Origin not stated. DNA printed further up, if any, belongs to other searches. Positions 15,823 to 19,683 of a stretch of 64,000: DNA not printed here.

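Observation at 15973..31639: STAND regulator with inverted SARP architecture (NTPase-TPR-wHTH-BTAD) translationally coupled to a tandem array of three T9SS-exported S8 subtilases plus an S41 peptidase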

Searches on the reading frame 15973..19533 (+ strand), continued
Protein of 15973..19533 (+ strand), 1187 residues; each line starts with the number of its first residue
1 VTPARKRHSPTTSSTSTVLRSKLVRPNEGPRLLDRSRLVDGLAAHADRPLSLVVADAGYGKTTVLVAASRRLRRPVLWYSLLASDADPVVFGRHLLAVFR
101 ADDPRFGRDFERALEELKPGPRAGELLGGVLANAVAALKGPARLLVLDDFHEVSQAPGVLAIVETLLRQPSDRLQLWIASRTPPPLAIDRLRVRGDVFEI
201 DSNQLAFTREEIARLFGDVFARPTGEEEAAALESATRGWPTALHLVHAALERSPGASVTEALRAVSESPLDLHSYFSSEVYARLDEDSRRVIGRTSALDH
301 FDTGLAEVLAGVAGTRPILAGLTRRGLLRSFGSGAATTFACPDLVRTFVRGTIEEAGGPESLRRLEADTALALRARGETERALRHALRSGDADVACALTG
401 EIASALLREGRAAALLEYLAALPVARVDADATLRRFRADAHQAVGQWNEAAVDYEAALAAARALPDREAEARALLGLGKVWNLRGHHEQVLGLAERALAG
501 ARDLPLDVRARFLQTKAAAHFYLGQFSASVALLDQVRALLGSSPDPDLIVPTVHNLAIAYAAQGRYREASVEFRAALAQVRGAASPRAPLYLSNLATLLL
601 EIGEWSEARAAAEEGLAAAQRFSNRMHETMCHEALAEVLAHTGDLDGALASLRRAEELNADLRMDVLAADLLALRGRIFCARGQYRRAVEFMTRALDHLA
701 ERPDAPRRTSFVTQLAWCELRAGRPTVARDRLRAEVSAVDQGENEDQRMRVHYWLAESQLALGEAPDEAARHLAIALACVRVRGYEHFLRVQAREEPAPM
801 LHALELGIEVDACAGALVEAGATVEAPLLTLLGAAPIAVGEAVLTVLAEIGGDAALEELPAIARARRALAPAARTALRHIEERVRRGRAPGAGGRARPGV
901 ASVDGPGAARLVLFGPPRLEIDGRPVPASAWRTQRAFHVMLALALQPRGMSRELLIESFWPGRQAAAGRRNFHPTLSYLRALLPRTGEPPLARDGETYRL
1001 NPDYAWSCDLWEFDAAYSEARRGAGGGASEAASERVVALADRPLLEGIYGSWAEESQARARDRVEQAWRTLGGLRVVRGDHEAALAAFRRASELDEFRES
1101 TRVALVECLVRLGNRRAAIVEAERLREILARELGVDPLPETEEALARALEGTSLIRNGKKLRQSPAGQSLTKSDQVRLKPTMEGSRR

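Call 26: find_encoding_contigs(protein=P0111, flank=8000, max_places=1)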
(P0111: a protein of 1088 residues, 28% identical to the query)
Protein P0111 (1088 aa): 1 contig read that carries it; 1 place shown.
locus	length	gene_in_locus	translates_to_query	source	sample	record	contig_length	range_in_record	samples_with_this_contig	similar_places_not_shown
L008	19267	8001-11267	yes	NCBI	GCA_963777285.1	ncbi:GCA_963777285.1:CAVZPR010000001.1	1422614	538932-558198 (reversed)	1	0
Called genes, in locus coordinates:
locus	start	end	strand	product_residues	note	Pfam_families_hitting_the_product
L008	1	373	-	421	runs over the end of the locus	PF06723:MreB_Mbl, PF11104:PilM_2 (weak), PF06277:EutA (weak), PF14450:FtsA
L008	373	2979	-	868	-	PF01411:tRNA-synt_2c, PF07973:tRNA_SAD, PF02272:DHHA1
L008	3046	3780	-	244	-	PF04542:Sigma70_r2, PF04539:Sigma70_r3, PF08281:Sigma70_r4_2, PF04545:Sigma70_r4, PF13384:HTH_23 (weak)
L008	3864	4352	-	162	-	PF13581:HATPase_c_2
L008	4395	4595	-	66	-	-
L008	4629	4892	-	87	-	-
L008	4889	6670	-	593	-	PF01336:tRNA_anti-codon, PF00152:tRNA-synt_2, PF02938:GAD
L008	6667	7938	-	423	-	PF13393:tRNA-synt_His, PF00587:tRNA-synt_2b, PF13393:tRNA-synt_His, PF03129:HGTP_anticodon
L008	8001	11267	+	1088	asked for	PF13432:TPR_16 (faint), PF25873:WHD_MalT, PF07719:TPR_2 (faint), PF00515:TPR_1 (faint), PF13424:TPR_12, PF00486:Trans_reg_C (faint), PF03704:BTAD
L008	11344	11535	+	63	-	-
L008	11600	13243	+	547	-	PF01011:PQQ, PF13360:PQQ_2, PF13570:Beta-prop_ACSF4, PF13360:PQQ_2, PF13570:Beta-prop_ACSF4, PF13360:PQQ_2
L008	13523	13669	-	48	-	-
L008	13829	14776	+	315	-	-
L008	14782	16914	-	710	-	PF01966:HD, PF13328:HD_4, PF04607:RelA_SpoT, PF02824:TGS, PF19296:RelA_AH, PF28438:RelA_RIS, PF01842:ACT, PF13291:ACT_4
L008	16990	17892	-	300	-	PF01925:TauE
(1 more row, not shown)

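Call 27: find_related_loci(query=window:15973-19533:+, collection=genome_contigs, flank=10000)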
Query window:15973-19533:+ (1187 aa) in genome_contigs; peptide patterns used: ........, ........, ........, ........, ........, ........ (x = any residue, [..] = any of these).
64 stretches matched a pattern; 5 encode a relative of the query (tblastn E <= 1e-3); 5 distinct loci.
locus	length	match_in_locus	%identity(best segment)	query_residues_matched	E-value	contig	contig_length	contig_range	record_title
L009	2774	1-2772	78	45-967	0e+0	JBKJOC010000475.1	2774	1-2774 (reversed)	MAG: Candidatus Eisenbacteria bacterium isolate ant_bin.394 k117_3701452, whole genome shotgun sequence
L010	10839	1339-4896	87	2-1187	0e+0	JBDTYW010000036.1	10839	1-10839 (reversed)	MAG: Candidatus Eisenbacteria bacterium isolate cluster4_bin.150 NODE_16046_length_10839_cov_5.228672, whole genome shot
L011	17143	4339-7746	56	4-1149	0e+0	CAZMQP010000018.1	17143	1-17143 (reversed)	MAG TPA_asm: uncultured bacterium isolate SRP287453_co1_282 genome assembly, contig: NODE_5973_length_17143_cov_4.828769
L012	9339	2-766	70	930-1187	1e-97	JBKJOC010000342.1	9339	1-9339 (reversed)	MAG: Candidatus Eisenbacteria bacterium isolate ant_bin.394 k117_3834863, whole genome shotgun sequence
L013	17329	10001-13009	28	52-1186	2e-11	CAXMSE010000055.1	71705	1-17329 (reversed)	MAG: uncultured Gammaproteobacteria bacterium isolate 07C-BC-St07_bin.28.orig genome assembly, contig: k141_228810, whol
